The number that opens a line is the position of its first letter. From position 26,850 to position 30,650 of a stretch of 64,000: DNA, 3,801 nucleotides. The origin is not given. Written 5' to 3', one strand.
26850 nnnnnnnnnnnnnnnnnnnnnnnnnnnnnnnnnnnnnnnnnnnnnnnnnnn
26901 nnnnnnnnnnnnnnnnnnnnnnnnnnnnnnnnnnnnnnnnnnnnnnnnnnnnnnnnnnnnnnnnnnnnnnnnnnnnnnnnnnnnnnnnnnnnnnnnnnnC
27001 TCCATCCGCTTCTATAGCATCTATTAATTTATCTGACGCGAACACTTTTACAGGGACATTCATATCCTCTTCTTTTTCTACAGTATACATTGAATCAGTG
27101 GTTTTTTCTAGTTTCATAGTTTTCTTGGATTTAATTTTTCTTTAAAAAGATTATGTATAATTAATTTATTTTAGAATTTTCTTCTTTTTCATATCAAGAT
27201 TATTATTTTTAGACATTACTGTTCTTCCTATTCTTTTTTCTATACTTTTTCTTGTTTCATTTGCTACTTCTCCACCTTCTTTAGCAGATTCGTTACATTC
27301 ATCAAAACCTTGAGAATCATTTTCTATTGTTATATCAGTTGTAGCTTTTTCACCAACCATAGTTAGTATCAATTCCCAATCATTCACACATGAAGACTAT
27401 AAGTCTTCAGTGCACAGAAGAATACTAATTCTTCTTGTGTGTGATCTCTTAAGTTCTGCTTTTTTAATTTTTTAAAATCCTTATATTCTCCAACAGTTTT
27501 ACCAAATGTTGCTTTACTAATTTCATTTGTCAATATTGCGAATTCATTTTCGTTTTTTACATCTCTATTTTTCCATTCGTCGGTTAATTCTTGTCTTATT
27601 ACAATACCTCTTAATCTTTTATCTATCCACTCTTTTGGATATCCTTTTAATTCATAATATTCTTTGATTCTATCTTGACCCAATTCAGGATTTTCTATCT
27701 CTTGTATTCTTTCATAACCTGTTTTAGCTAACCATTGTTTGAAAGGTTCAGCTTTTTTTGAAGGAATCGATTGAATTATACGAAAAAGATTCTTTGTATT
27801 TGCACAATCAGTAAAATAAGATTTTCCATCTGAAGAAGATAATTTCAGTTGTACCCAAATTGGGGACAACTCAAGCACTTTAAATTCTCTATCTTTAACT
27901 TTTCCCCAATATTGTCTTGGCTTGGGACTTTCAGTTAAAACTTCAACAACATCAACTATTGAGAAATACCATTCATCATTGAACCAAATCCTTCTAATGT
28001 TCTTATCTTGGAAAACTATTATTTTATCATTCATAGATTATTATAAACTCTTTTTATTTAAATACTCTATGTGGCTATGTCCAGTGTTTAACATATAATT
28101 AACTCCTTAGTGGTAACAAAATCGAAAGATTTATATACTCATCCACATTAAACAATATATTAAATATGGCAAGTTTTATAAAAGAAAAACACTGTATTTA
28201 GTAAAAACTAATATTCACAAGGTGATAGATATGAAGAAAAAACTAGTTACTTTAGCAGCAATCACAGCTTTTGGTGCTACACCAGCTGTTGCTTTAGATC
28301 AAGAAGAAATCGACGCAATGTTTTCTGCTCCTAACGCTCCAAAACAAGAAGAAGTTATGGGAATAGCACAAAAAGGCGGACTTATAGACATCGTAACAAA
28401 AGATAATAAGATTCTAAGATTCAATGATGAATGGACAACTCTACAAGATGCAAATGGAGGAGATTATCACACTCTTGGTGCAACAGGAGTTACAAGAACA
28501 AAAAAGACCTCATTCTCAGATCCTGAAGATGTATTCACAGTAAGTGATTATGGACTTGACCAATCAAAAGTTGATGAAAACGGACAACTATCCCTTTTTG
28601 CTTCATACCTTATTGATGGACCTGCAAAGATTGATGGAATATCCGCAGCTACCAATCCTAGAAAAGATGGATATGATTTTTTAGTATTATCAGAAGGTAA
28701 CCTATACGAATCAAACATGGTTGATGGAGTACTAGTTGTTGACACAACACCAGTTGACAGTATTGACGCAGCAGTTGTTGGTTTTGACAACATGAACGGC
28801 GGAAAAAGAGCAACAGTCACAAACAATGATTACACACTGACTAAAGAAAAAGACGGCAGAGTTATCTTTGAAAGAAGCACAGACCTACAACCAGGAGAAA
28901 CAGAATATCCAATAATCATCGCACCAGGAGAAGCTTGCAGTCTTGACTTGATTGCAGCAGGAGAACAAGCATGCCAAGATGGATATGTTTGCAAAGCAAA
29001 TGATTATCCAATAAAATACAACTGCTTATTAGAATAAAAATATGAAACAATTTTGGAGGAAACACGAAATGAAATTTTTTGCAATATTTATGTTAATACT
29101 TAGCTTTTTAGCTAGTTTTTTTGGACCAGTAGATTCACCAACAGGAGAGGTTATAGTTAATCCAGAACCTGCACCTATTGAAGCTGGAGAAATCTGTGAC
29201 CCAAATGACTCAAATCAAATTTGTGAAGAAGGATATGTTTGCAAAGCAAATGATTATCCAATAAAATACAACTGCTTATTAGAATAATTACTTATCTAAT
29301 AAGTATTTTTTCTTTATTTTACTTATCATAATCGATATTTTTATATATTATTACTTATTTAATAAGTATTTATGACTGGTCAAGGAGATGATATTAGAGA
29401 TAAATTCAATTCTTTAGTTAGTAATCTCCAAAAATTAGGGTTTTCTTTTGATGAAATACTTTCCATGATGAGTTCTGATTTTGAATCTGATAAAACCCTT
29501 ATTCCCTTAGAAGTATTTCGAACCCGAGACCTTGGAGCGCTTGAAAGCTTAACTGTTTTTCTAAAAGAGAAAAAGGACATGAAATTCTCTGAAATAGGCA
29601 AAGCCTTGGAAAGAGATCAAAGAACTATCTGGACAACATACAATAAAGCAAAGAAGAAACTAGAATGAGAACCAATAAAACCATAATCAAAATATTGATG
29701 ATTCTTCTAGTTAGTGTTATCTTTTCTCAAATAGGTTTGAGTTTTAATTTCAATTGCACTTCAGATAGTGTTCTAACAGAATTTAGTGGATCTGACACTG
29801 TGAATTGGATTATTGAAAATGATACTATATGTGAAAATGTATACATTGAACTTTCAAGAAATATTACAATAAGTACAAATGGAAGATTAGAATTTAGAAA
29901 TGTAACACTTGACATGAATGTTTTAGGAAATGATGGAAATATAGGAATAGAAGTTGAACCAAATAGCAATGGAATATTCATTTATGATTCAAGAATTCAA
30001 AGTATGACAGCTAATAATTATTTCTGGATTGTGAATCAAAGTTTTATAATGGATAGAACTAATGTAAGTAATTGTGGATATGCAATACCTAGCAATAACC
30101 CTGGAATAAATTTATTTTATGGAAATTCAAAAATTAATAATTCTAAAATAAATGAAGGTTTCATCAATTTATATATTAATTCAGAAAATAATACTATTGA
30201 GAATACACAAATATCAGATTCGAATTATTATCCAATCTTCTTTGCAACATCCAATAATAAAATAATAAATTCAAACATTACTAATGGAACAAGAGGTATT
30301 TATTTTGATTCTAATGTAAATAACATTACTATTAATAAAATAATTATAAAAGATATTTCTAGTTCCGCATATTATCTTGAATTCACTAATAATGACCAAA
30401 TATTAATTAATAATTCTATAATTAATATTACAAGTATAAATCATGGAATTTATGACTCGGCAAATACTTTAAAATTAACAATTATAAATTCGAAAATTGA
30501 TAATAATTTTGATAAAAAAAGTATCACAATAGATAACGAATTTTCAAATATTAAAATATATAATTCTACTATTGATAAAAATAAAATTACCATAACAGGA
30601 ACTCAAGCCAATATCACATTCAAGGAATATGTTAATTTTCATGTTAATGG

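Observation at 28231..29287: Two adjacent secreted proteins share an identical 57-nt 3' end encoding a 4-Cys C-terminal module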

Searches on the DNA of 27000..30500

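Call 81: search_rna_families(source=window, start=27000, end=30500, threshold=evalue, max_evalue=1)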
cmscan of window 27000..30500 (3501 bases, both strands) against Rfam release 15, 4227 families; matches with E-value up to 1: 0.
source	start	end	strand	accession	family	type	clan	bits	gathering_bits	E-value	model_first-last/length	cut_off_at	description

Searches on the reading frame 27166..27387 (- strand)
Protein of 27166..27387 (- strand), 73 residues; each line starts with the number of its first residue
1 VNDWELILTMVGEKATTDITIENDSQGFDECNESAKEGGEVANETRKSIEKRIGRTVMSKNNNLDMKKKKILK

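Call 6: search_protein_families(library=pfam, proteins=[window:27166-27387:-], max_evalue=1)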
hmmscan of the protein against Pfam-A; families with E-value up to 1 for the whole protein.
window:27166-27387:- (73 aa): 1 family
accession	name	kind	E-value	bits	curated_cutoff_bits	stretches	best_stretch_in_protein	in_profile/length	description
PF25274.1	MJ0548_C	-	0.0039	17.8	27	1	11-71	29-88/97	Connectase MJ0548-like, C-terminal domain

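Call 82: search_protein_families(library=phrogs, proteins=[window:27166-27387:-], max_evalue=0.01)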
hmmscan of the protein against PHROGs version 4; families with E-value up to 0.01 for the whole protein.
window:27166-27387:- (73 aa): 2 families
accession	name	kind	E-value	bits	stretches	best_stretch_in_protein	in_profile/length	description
phrog_15286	-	unknown function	1.1e-13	51.9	1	1-67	204-270/274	-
phrog_28094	-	unknown function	1.1e-10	42.6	1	6-63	1-58/66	-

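Call 83: search_protein_families(library=padloc, proteins=[window:27166-27387:-], max_evalue=0.01)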
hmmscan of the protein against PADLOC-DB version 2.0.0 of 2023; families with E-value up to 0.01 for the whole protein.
window:27166-27387:- (73 aa): 1 family
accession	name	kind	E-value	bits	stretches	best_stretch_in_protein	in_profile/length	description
PDLC04920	PDC-S13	-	1.4e-17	61.9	1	1-70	204-273/286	-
